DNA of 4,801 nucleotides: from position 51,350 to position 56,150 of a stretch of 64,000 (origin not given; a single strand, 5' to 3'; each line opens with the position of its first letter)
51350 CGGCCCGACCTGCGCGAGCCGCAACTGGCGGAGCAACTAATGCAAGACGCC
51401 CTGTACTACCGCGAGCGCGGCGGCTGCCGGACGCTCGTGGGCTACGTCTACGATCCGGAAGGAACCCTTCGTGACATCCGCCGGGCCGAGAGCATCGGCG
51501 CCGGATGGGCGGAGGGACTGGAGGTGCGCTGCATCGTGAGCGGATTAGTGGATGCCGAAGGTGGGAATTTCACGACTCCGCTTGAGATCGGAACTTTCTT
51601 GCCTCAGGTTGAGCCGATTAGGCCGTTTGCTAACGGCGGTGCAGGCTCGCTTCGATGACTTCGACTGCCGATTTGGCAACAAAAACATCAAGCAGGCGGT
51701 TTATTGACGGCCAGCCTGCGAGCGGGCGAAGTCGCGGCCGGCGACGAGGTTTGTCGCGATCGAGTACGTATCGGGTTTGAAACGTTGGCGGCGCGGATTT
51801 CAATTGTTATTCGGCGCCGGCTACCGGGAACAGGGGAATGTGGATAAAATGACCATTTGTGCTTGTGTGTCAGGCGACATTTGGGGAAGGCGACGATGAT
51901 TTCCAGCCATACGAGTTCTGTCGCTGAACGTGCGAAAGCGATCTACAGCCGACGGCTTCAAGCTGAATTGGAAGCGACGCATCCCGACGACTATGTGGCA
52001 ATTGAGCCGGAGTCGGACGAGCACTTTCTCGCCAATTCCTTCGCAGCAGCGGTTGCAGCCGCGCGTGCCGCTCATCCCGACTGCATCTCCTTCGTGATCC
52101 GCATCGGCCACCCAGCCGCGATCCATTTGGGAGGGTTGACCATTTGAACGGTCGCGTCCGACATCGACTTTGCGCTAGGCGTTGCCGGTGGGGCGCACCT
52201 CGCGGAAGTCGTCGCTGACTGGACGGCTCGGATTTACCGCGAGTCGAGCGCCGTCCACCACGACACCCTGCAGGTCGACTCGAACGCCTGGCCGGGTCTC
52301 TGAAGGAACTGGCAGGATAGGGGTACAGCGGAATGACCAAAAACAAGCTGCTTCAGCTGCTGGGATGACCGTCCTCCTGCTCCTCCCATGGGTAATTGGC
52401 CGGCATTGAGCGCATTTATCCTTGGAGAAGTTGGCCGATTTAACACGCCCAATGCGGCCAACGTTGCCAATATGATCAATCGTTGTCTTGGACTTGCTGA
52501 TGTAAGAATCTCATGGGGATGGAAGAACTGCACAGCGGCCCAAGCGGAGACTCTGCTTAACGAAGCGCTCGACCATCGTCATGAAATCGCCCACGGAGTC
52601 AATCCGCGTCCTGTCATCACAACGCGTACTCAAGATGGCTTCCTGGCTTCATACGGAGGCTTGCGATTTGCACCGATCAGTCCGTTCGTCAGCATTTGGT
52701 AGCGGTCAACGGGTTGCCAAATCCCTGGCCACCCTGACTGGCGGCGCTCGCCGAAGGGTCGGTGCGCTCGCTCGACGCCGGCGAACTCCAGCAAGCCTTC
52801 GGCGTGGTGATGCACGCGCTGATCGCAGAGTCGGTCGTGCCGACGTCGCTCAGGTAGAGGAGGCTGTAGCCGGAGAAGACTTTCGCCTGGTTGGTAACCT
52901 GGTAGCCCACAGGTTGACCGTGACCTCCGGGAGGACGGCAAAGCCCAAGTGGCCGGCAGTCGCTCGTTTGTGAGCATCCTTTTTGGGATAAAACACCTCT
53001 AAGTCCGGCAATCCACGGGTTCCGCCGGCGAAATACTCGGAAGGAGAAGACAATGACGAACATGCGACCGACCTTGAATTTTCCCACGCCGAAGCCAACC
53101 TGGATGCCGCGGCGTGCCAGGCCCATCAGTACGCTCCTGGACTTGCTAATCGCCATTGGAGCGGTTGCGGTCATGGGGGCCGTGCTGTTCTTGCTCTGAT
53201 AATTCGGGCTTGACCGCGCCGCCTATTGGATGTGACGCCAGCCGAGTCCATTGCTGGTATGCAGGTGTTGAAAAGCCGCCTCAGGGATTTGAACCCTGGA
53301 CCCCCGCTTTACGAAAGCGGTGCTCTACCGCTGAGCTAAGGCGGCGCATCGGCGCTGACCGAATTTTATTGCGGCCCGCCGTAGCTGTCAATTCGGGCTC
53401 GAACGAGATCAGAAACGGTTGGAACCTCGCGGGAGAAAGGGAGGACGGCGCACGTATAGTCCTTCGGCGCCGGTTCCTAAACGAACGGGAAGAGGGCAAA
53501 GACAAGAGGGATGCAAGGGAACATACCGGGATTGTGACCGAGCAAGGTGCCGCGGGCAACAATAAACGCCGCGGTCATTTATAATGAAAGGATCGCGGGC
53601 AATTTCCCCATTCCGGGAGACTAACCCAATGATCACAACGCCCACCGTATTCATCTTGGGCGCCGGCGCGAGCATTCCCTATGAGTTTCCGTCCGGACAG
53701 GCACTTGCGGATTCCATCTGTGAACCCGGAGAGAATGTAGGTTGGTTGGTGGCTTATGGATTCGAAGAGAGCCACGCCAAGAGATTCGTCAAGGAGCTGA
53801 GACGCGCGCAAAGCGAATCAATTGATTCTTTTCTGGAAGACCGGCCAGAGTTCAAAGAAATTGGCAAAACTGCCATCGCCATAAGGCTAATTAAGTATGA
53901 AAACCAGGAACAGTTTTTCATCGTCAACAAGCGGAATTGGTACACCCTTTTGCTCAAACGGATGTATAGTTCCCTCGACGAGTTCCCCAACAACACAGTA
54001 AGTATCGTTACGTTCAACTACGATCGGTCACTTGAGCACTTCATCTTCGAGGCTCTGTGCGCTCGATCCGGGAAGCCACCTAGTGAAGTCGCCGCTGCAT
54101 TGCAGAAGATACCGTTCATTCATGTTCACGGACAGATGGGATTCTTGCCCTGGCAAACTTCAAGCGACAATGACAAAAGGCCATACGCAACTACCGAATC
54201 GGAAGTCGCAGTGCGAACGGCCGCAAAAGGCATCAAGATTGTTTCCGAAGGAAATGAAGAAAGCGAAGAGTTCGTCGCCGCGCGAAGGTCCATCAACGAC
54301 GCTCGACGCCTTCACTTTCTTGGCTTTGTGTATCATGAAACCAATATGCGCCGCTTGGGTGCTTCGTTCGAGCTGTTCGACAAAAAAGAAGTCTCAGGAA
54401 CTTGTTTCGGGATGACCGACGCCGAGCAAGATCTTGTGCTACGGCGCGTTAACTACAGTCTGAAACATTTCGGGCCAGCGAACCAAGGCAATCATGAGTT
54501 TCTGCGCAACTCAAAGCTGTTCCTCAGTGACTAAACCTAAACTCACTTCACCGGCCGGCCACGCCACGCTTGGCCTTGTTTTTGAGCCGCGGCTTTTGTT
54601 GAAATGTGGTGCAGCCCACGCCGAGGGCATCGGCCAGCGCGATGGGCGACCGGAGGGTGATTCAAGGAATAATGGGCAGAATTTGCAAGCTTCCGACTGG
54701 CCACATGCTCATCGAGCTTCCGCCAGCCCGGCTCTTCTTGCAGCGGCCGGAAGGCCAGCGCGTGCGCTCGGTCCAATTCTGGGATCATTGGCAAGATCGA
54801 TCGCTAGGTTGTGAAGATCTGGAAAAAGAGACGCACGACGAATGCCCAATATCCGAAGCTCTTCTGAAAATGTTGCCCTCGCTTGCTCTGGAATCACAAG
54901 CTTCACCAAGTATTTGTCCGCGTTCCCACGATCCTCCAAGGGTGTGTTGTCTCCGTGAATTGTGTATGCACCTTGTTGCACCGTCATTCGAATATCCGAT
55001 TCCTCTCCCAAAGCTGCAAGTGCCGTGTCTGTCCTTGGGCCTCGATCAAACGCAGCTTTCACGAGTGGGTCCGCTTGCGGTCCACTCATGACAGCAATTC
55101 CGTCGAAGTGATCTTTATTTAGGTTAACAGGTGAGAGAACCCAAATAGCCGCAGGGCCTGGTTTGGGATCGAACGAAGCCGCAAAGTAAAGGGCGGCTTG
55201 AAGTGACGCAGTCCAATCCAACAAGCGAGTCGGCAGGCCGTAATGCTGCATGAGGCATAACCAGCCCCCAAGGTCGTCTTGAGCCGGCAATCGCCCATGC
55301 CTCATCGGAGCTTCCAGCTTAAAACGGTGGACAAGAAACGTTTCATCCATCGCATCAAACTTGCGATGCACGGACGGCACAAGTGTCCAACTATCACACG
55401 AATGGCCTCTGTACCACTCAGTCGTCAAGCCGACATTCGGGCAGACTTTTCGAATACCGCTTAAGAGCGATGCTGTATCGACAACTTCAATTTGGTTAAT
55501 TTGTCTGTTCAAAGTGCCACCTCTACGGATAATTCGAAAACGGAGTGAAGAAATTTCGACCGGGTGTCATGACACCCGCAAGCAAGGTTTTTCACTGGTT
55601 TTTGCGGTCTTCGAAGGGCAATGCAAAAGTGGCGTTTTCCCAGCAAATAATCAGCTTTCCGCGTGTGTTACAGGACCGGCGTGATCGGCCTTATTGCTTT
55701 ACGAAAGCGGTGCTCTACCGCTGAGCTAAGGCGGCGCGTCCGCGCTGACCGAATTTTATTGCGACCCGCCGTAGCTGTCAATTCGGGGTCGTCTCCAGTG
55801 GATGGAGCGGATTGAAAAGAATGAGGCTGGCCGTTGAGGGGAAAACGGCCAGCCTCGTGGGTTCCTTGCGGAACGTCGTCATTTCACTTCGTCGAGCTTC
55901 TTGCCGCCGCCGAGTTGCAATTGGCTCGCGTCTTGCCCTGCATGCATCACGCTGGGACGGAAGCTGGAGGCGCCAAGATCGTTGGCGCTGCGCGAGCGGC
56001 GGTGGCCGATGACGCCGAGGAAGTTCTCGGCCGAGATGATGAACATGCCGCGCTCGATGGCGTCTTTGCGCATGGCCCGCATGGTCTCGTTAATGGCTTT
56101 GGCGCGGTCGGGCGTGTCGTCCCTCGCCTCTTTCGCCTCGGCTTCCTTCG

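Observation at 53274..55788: AT-rich islet at tRNA-Thr carrying a convergent SIR2-like and FRG-domain gene pair: candidate uncharacterised anti-phage module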

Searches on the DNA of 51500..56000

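Call 69: search_rna_families(source=window, start=51500, end=56000, threshold=evalue, max_evalue=1)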
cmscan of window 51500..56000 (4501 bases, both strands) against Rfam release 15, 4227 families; matches with E-value up to 1: 3.
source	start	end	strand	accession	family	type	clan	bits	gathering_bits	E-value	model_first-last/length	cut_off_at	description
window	53274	53345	-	RF00005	tRNA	Gene; tRNA;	CL00001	70.6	29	1.5e-14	1-71/71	no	tRNA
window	53275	53345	-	RF01684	mascRNA-menRNA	Gene;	-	26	42.5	0.037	1-56/56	no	MALAT1-associated small cytoplasmic RNA/MEN beta RNA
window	53273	53345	+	RF04354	Plastid-ycf2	Cis-reg;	-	23.5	65.7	0.15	1-75/75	no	Plastid-ycf2 5UTR RNA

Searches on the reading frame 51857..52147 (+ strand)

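Call 5: search_protein_families(library=pfam, proteins=[window:51857-52147:+], max_evalue=1)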
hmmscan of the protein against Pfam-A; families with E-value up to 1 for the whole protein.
window:51857-52147:+ (96 aa): 3 families
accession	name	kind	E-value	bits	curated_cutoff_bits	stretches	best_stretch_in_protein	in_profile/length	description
PF25182.1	NonGDSL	-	0.012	15.4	80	1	15-73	33-93/220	Non-GDSL lipase-like family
PF18240.7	PSII_Pbs31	-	0.084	13.6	25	1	22-72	6-56/93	Photosystem II Psb31 protein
PF25477.1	RESC1_2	-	0.19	11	27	1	10-67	81-134/315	RESC1/2 CYTH-like domain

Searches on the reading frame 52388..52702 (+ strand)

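Call 5: search_protein_families(library=pfam, proteins=[window:52388-52702:+], max_evalue=1)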
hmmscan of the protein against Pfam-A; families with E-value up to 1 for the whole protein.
window:52388-52702:+ (104 aa): 1 family
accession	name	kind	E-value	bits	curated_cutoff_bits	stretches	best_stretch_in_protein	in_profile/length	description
PF18735.6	HEPN_RiboL-PSP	-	0.0037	17.6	28.4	1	34-75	129-163/191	RiboL-PSP-HEPN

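Call 6: search_protein_families(library=padloc, proteins=[window:52388-52702:+], max_evalue=1)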
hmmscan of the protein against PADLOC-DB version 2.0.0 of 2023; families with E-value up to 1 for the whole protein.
window:52388-52702:+ (104 aa): 0 families
